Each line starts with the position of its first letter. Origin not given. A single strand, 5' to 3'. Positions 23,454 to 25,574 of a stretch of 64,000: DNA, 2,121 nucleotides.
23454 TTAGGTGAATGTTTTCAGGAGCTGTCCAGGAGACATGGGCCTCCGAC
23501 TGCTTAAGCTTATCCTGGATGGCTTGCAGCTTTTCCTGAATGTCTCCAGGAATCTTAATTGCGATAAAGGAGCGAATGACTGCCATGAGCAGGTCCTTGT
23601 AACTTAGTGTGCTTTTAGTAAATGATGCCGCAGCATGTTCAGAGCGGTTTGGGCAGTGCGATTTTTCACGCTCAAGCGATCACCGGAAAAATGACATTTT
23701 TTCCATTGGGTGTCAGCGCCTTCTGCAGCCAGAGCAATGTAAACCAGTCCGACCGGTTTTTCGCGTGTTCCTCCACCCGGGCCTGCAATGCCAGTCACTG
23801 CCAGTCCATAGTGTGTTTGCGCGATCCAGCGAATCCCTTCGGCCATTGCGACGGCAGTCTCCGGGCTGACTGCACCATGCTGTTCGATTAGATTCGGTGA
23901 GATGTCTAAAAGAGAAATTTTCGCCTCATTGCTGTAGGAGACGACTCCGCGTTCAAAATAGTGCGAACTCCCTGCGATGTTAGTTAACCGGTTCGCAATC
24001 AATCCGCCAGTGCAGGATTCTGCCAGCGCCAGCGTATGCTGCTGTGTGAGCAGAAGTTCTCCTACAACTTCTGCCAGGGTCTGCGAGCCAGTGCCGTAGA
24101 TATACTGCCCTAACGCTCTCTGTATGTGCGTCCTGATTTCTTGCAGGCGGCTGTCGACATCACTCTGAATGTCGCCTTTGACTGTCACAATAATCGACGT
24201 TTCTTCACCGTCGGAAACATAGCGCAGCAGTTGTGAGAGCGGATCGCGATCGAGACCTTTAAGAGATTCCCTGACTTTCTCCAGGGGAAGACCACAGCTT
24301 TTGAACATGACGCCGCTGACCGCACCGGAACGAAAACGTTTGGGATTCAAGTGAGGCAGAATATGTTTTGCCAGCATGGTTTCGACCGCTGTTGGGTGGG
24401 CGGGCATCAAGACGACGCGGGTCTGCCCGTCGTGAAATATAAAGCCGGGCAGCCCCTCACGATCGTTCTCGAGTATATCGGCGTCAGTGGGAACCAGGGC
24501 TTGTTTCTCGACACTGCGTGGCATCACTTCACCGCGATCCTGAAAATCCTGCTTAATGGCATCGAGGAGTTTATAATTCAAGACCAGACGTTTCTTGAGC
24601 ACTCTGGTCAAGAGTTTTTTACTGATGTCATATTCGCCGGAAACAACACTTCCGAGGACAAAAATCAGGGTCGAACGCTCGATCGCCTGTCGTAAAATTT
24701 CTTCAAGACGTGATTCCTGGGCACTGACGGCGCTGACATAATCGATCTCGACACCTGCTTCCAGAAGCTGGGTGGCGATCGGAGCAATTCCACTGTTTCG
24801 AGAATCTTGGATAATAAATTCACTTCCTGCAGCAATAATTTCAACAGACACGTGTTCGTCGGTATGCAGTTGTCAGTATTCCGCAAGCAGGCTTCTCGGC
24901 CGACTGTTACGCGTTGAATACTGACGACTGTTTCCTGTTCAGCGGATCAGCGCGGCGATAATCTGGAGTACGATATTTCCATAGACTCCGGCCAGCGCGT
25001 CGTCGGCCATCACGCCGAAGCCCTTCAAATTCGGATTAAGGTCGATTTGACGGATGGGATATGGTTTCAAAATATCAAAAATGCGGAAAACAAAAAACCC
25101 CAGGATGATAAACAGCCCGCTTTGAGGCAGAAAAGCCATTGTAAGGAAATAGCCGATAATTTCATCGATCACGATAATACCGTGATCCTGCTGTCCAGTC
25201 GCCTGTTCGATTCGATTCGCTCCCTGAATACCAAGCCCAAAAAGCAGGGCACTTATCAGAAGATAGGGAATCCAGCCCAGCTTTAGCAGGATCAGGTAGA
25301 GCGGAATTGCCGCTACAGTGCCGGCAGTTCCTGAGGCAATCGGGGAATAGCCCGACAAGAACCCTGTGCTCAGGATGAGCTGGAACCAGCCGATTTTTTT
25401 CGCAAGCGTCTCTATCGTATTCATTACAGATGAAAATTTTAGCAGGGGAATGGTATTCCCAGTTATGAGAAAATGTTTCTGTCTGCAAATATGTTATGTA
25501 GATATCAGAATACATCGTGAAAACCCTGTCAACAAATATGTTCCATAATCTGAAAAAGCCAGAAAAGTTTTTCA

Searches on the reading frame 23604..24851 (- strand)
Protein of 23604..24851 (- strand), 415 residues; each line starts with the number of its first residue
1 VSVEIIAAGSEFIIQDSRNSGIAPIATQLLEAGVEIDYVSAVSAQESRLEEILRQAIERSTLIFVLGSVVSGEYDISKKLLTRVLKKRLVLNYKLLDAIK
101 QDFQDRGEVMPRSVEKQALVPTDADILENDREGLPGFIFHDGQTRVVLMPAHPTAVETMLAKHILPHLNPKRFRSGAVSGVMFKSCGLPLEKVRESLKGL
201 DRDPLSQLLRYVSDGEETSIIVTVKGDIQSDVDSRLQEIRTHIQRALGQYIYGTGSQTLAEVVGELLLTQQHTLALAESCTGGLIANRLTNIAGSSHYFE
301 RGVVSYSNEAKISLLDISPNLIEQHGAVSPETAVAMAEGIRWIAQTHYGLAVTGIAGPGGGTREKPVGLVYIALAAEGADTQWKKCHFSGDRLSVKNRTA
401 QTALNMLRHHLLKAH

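Call 9: search_protein_families(library=pfam, proteins=[window:23604-24851:-])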
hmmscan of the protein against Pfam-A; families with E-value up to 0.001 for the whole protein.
window:23604-24851:- (415 aa): 3 families
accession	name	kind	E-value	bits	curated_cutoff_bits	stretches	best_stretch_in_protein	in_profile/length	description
PF02464.23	CinA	-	3.6e-57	192.8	23.5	1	257-410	2-154/155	Competence-damaged protein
PF00994.29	MoCF_biosynth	-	1.2e-13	51.4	26.6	1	4-168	1-142/144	Probable molybdopterin binding domain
PF18146.6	CinA_KH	-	2.2e-05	24.9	27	1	183-253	4-73/73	Damage-inducible protein CinA KH domain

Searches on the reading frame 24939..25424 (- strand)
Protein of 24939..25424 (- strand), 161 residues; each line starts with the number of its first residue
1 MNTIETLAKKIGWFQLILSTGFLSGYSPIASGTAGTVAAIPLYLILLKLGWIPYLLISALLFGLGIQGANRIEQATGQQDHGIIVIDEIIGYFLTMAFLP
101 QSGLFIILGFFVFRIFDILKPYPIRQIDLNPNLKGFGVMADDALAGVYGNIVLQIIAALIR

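Call 9: search_protein_families(library=pfam, proteins=[window:24939-25424:-])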
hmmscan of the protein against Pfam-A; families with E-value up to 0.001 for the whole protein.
window:24939-25424:- (161 aa): 1 family
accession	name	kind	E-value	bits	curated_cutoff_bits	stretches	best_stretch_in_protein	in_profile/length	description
PF04608.18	PgpA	-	1.2e-39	135.9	28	1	18-156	2-140/141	Phosphatidylglycerophosphatase A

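Call 11: find_encoding_contigs(protein=window:24939-25424:-, flank=3000, max_places=6)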
Protein window:24939-25424:- (161 aa): 3 contigs read that carry it; 1 place shown.
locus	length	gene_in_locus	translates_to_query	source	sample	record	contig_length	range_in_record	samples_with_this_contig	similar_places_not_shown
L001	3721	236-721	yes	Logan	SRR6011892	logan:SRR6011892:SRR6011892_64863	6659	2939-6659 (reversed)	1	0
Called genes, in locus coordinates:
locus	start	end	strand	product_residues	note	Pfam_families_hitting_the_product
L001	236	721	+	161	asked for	PF04608:PgpA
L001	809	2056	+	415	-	PF00994:MoCF_biosynth, PF02464:CinA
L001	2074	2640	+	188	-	PF10469:AKAP7_NLS, PF02834:LigT_PEase, PF13563:2_5_RNA_ligase2, PF02834:LigT_PEase (weak)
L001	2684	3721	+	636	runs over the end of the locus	PF00111:Fer2, PF17650:RACo_linker, PF17651:Raco_middle, PF14574:RACo_C_ter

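Call 13: find_related_loci(query=window:24939-25424:-, collection=genome_contigs, flank=4000)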
Query window:24939-25424:- (161 aa) in genome_contigs; peptide patterns used: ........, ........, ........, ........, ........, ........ (x = any residue, [..] = any of these).
249 stretches matched a pattern; 27 encode a relative of the query (tblastn E <= 1e-3); 27 distinct loci.
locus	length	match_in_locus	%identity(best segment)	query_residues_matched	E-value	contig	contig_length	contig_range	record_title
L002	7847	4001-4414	48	18-156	4e-38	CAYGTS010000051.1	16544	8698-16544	MAG TPA_asm: uncultured Legionellales bacterium isolate ERP117304_co2_166 genome assembly, contig: NODE_2860_length_1654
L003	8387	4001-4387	48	18-147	2e-29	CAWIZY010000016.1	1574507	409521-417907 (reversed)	MAG: uncultured Gammaproteobacteria bacterium isolate MFD03804.bin.1.213 genome assembly, contig: contig_4491, whole gen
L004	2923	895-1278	43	24-153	9e-28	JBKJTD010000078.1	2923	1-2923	MAG: Vicinamibacterales bacterium isolate ant_bin.605 k117_3095052, whole genome shotgun sequence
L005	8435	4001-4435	38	18-160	6e-27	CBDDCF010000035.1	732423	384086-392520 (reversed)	MAG: Acidobacteriota bacterium isolate 97fa86b7-40f1-472b-98dc-594f9cd3f42b genome assembly, contig: contig_35, whole ge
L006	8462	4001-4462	38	1-156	2e-26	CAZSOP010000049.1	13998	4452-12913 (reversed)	MAG TPA_asm: uncultured Cytophagia bacterium isolate binchicken_co8_16 genome assembly, contig: NODE_7909_length_13998_c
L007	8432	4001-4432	37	18-161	2e-26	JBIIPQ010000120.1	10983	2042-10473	MAG: Burkholderiaceae bacterium isolate ME2003-06-09_3300049597_group2_bin68 Rohwer_bin2303_scaffold_2837_c1, whole geno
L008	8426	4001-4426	39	14-153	6e-26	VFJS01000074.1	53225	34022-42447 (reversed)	MAG: Spirochaetia bacterium isolate Bin_56_1 c_000002821799, whole genome shotgun sequence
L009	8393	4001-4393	42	24-156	2e-25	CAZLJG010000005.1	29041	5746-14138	MAG TPA_asm: uncultured Solibacteraceae bacterium isolate SRP302895_co1_15 genome assembly, contig: NODE_2851_length_290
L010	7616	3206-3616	38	18-156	3e-25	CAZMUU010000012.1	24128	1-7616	MAG TPA_asm: uncultured Cytophagia bacterium isolate binchicken_co15_217 genome assembly, contig: NODE_977_length_24128_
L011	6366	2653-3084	37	18-161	2e-24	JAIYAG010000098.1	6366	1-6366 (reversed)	MAG: Burkholderiales bacterium isolate D8_MAG_00076 pond_D8_MAG_00076_000000000091, whole genome shotgun sequence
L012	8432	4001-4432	37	18-161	2e-24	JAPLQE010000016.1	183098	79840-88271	MAG: Burkholderiales bacterium isolate LacPavin_0818_WC40_MAG_72_27 LacPavin_0818_WC40_scaffold_622656, whole genome sho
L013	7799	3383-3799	41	17-156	6e-24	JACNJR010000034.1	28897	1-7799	MAG: Candidatus Cloacimonadota bacterium isolate NIOZ-UU4 NIOZ-UU_NODE_1816_length_28897_cov_7.61469, whole genome shotg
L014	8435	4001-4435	40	17-153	6e-24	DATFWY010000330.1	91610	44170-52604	MAG TPA_asm: Blastocatellia bacterium isolate SMAG_U9503 k141_18687342, whole genome shotgun sequence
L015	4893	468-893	38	18-159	1e-23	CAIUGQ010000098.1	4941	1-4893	MAG: uncultured Burkholderiales bacterium isolate Loclat_bin-06114 genome assembly, contig: bin-06114:098/741, whole gen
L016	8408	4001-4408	38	16-153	6e-27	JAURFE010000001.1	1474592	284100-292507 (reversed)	MAG: Vicinamibacterales bacterium isolate SFB_3D_100_78 NODE_1_length_1474592_cov_10.513269, whole genome shotgun sequen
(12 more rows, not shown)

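Call 17: find_homologous_proteins(query=window:24939-25424:-, max_evalue=1e-20)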
Query window:24939-25424:- (161 aa): 294 proteins with E <= 1e-20 among 585 candidates; the best 120 are listed.
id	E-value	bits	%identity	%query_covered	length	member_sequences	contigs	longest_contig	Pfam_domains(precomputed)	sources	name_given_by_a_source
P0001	2.0e-96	338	100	100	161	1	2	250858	PF04608.19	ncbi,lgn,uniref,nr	ncbi:phosphatidylglycerophosphatase A [candidate division KSB3 bacterium]|uniref:Phosphatidylglycero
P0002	1.3e-79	284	81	100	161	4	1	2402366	PF04608.19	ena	-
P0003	2.8e-79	283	80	100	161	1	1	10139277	PF04608.19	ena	-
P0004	2.0e-78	280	78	100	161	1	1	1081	PF04608.19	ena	-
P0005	1.5e-77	277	78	100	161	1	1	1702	PF04608.19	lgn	-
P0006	1.8e-71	257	72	99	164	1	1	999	PF04608.19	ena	-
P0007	3.0e-71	256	69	99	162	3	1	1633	PF04608.19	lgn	-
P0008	1.6e-70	254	71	99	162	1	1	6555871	PF04608.19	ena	-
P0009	3.8e-70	253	73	97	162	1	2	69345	PF04608.19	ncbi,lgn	-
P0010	3.9e-70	253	70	99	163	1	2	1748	PF04608.19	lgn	-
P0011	4.9e-70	253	69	99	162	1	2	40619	PF04608.19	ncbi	-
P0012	9.2e-70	252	71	100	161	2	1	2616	PF04608.19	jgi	jgi:phosphatidylglycerophosphatase A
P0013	1.6e-69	251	71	100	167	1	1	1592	PF04608.19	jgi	jgi:phosphatidylglycerophosphatase A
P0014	3.8e-68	246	68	99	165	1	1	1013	PF04608.19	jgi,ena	-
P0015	3.2e-67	243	68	99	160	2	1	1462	PF04608.19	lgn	-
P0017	6.3e-65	236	69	97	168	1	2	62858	PF04608.19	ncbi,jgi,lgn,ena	-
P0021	1.0e-63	232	64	99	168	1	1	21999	PF04608.19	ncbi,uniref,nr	ncbi:phosphatidylglycerophosphatase A [candidate division KSB3 bacterium]|uniref:Phosphatidylglycero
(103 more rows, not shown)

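Call 18: find_encoding_contigs(protein=P0002, flank=5000, max_places=2)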
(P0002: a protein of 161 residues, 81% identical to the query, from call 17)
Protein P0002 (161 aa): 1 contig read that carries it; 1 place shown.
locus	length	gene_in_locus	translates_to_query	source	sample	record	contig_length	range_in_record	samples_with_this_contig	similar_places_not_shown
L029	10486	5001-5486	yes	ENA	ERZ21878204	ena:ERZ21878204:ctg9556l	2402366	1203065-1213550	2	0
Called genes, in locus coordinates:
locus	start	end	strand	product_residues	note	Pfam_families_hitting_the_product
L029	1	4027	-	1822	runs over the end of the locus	PF01841:Transglut_core, PF20148:DUF6531, PF05593:RHS_repeat, PF05593:RHS_repeat, PF25023:TEN_YD-shell, PF05593:RHS_repeat, PF25023:TEN_YD-shell, PF05593:RHS_repeat, +10 more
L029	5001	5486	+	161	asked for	PF04608:PgpA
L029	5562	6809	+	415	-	PF00994:MoCF_biosynth, PF18146:CinA_KH (faint), PF02464:CinA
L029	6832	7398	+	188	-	PF10469:AKAP7_NLS, PF02834:LigT_PEase, PF13563:2_5_RNA_ligase2, PF02834:LigT_PEase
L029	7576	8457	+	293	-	PF02574:S-methyl_trans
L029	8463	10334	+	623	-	PF00111:Fer2, PF17650:RACo_linker, PF17651:Raco_middle, PF14574:RACo_C_ter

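Call 19: find_encoding_contigs(protein=P0003, flank=5000, max_places=2)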
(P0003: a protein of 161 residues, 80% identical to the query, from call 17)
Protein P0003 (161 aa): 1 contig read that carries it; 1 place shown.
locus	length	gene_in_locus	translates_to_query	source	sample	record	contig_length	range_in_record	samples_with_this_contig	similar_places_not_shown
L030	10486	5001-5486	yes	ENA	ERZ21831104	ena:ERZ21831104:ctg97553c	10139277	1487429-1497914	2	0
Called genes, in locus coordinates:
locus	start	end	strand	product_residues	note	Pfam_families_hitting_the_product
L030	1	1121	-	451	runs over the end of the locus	PF07690:MFS_1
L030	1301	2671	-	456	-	PF01554:MatE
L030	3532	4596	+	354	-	PF07589:PEP_exosort_dom (weak)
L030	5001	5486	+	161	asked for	PF04608:PgpA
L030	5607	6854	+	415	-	PF00994:MoCF_biosynth, PF18146:CinA_KH (faint), PF02464:CinA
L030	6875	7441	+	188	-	PF10469:AKAP7_NLS, PF02834:LigT_PEase, PF13563:2_5_RNA_ligase2, PF02834:LigT_PEase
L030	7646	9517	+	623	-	PF00111:Fer2, PF17650:RACo_linker, PF17651:Raco_middle, PF14574:RACo_C_ter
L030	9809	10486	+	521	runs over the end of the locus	PF27530:HMA_AllF_N, PF02629:CoA_binding (weak), PF13607:Succ_CoA_lig (weak), PF00549:Ligase_CoA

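Call 20: find_encoding_contigs(protein=P0008, flank=5000, max_places=2)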
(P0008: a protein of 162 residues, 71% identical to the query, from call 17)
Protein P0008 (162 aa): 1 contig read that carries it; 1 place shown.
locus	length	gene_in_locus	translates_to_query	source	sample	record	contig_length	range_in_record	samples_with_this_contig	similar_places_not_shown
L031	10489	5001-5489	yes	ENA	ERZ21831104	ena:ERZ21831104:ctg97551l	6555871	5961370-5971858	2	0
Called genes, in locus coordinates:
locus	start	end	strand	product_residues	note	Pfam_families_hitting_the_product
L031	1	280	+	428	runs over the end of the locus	PF06808:DctM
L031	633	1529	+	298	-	PF00701:DHDPS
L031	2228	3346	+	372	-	PF01208:URO-D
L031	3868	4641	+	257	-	PF10947:DUF2628 (weak), PF08334:T2SSG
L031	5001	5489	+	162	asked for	PF04608:PgpA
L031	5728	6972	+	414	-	PF00994:MoCF_biosynth, PF18146:CinA_KH (weak), PF02464:CinA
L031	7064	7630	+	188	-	PF10469:AKAP7_NLS, PF02834:LigT_PEase, PF13563:2_5_RNA_ligase2, PF02834:LigT_PEase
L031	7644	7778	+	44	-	-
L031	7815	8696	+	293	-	PF02574:S-methyl_trans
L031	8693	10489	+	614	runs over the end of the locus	PF00111:Fer2, PF17650:RACo_linker, PF17651:Raco_middle, PF14574:RACo_C_ter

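Call 69: find_encoding_contigs(protein=P0009, flank=3000, max_places=2)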
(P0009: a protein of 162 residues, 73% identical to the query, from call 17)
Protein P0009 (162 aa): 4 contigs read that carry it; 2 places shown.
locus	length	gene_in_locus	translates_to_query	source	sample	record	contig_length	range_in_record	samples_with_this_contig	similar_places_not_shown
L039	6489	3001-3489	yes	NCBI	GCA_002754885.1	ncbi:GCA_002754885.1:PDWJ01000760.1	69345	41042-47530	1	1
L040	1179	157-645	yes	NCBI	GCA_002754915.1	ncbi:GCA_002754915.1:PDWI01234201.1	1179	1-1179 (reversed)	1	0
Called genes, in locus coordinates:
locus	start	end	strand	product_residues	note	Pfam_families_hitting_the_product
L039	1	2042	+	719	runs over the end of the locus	PF17203:sCache_3_2, PF00672:HAMP (faint), PF00015:MCPsignal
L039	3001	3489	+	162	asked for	PF04608:PgpA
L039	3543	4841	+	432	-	PF00994:MoCF_biosynth, PF18146:CinA_KH, PF02464:CinA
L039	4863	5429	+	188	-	PF10469:AKAP7_NLS, PF02834:LigT_PEase, PF13563:2_5_RNA_ligase2, PF02834:LigT_PEase (weak)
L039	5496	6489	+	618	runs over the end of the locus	PF00111:Fer2, PF17650:RACo_linker, PF17651:Raco_middle, PF14574:RACo_C_ter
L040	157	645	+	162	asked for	PF04608:PgpA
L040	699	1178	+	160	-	?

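Call 70: find_encoding_contigs(protein=P0011, flank=3000, max_places=2)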
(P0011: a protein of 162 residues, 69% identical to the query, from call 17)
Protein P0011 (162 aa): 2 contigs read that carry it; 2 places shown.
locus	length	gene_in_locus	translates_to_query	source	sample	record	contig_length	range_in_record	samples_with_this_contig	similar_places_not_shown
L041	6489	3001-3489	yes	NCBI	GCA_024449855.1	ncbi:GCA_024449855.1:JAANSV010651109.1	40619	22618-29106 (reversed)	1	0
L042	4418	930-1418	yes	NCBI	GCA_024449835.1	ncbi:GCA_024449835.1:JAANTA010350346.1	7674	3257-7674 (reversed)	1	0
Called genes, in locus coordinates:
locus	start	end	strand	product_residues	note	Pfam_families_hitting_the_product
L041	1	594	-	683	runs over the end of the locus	PF00009:GTP_EFTU, PF03144:GTP_EFTU_D2, PF22042:EF-G_D2 (weak), PF14492:EFG_III, PF16658:RF3_C, PF03764:EFG_IV, PF00679:EFG_C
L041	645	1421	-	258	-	PF02230:Abhydrolase_2 (faint), PF07819:PGAP1 (weak), PF00561:Abhydrolase_1, PF12146:Hydrolase_4, PF12697:Abhydrolase_6, PF06821:Ser_hydrolase (faint), PF12695:Abhydrolase_5 (faint), PF00561:Abhydrolase_1 (weak)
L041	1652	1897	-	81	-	-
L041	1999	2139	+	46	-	-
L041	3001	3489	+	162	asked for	PF04608:PgpA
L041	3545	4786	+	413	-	PF00994:MoCF_biosynth, PF02464:CinA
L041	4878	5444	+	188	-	PF10469:AKAP7_NLS, PF02834:LigT_PEase, PF13563:2_5_RNA_ligase2, PF02834:LigT_PEase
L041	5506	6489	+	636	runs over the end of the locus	-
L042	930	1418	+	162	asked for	PF04608:PgpA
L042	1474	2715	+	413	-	PF00994:MoCF_biosynth, PF02464:CinA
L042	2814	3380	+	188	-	PF10469:AKAP7_NLS, PF02834:LigT_PEase, PF13563:2_5_RNA_ligase2, PF02834:LigT_PEase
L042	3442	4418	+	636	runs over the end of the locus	-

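Call 71: find_encoding_contigs(protein=P0017, flank=3000, max_places=2)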
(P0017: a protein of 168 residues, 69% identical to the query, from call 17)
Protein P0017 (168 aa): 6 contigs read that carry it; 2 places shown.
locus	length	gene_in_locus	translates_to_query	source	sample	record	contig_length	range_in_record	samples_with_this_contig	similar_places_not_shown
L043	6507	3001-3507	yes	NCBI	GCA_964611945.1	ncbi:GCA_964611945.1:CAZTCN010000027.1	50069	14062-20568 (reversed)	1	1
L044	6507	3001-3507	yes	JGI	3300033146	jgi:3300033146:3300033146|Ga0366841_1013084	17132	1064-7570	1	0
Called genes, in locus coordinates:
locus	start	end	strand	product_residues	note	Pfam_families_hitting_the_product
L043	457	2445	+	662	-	PF04055:Radical_SAM, PF00970:FAD_binding_6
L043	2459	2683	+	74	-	-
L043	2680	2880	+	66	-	-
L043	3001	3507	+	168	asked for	PF04608:PgpA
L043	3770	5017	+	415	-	PF00994:MoCF_biosynth, PF18146:CinA_KH (weak), PF02464:CinA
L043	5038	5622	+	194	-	PF10469:AKAP7_NLS, PF02834:LigT_PEase, PF13563:2_5_RNA_ligase2, PF02834:LigT_PEase (weak)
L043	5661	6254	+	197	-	PF08843:AbiEii (weak)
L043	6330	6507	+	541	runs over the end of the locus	PF27530:HMA_AllF_N, PF02629:CoA_binding (faint), PF00549:Ligase_CoA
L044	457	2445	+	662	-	PF04055:Radical_SAM, PF00970:FAD_binding_6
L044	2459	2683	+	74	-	-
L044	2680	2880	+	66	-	-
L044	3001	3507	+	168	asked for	PF04608:PgpA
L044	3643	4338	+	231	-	PF00994:MoCF_biosynth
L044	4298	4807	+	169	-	PF02464:CinA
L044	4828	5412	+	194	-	PF10469:AKAP7_NLS, PF02834:LigT_PEase, PF13563:2_5_RNA_ligase2, PF02834:LigT_PEase (weak)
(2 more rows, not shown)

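Call 72: find_encoding_contigs(protein=P0021, flank=3000, max_places=2)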
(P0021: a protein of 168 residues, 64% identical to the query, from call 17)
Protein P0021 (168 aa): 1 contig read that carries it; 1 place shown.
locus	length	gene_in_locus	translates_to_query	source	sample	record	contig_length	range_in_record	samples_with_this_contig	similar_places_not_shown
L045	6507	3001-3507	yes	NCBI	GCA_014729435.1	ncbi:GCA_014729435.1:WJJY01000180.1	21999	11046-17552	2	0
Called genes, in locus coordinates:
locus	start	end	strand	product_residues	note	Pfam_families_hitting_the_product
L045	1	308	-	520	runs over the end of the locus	PF00005:ABC_tran, PF02463:SMC_N (faint), PF13555:AAA_29 (faint), PF13304:AAA_21 (faint), PF00005:ABC_tran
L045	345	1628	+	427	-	PF01208:URO-D (weak)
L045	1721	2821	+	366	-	PF14486:DUF4432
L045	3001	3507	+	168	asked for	PF04608:PgpA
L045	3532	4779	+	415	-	PF00994:MoCF_biosynth, PF18146:CinA_KH (weak), PF02464:CinA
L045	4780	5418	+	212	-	PF02834:LigT_PEase, PF10469:AKAP7_NLS, PF13563:2_5_RNA_ligase2, PF02834:LigT_PEase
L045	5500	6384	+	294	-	PF02574:S-methyl_trans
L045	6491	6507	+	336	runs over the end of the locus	PF09084:NMT1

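Call 82: list_cluster_members(proteins=[P0001, P0011, P0009])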
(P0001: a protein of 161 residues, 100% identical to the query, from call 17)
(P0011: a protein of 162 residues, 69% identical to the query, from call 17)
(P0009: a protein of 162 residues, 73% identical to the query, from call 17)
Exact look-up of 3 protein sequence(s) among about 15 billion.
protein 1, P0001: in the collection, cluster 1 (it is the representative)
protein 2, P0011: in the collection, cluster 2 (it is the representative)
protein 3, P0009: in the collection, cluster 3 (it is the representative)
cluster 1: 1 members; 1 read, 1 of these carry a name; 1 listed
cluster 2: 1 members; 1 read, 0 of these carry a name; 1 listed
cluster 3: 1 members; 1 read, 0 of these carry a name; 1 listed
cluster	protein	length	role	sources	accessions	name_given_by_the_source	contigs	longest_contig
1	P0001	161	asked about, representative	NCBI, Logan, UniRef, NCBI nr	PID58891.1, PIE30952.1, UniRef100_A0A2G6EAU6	phosphatidylglycerophosphatase A [candidate division KSB3 bacterium] | Phosphatidylglycerophosphatase A n=1 Tax=candidate division KSB3 bacterium TaxID=2044937 ... | MAG: phosphatidylglycerophosphatase A [candidate division KSB3 bacterium]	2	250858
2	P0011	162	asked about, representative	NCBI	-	-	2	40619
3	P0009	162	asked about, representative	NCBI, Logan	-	-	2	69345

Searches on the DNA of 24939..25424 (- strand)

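Call 22: search_rna_families(sources=[L029, L030, L031], threshold=evalue, max_evalue=0.01, show_alignments=0)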
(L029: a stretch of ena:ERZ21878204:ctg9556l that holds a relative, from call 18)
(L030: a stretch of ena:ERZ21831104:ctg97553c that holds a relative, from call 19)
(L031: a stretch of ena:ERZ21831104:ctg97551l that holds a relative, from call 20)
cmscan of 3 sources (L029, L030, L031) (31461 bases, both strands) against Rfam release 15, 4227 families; matches with E-value up to 0.01: 6.
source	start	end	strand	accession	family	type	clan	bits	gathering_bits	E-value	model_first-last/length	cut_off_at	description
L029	4148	4228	-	RF03167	c-di-GMP-I-GGC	Cis-reg; riboswitch;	CL00126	69.8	59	9.2e-15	1-80/80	no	c-di-GMP-I-GGC riboswitch aptamer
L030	4712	4784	-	RF00005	tRNA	Gene; tRNA;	CL00001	66.3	29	1.6e-12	1-71/71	no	tRNA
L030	3435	3509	+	RF03167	c-di-GMP-I-GGC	Cis-reg; riboswitch;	CL00126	64.2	59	3.6e-13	1-80/80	no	c-di-GMP-I-GGC riboswitch aptamer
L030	3187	3296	+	RF03167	c-di-GMP-I-GGC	Cis-reg; riboswitch;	CL00126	55.8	59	9.2e-11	1-80/80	no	c-di-GMP-I-GGC riboswitch aptamer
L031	429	506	+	RF01897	mir-188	Gene; miRNA;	-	41.3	72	2.2e-05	1-84/84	no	mir-188 microRNA precursor family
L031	7662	7758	-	RF01043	MIR1023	Gene; miRNA;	-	31.7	90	0.0042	27-141/165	no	MIR1023 microRNA precursor family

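Call 78: search_rna_families(source=L041, start=2250, end=2810, threshold=evalue, max_evalue=0.01)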
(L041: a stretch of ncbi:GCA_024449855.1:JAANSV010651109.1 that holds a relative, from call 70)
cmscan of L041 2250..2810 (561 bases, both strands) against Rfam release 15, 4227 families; matches with E-value up to 0.01: 1.
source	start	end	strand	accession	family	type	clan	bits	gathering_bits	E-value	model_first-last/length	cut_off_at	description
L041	2413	2715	-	RF00028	Intron_gpI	Intron;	-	35.9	50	1.4e-07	1-253/253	no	Group I catalytic intron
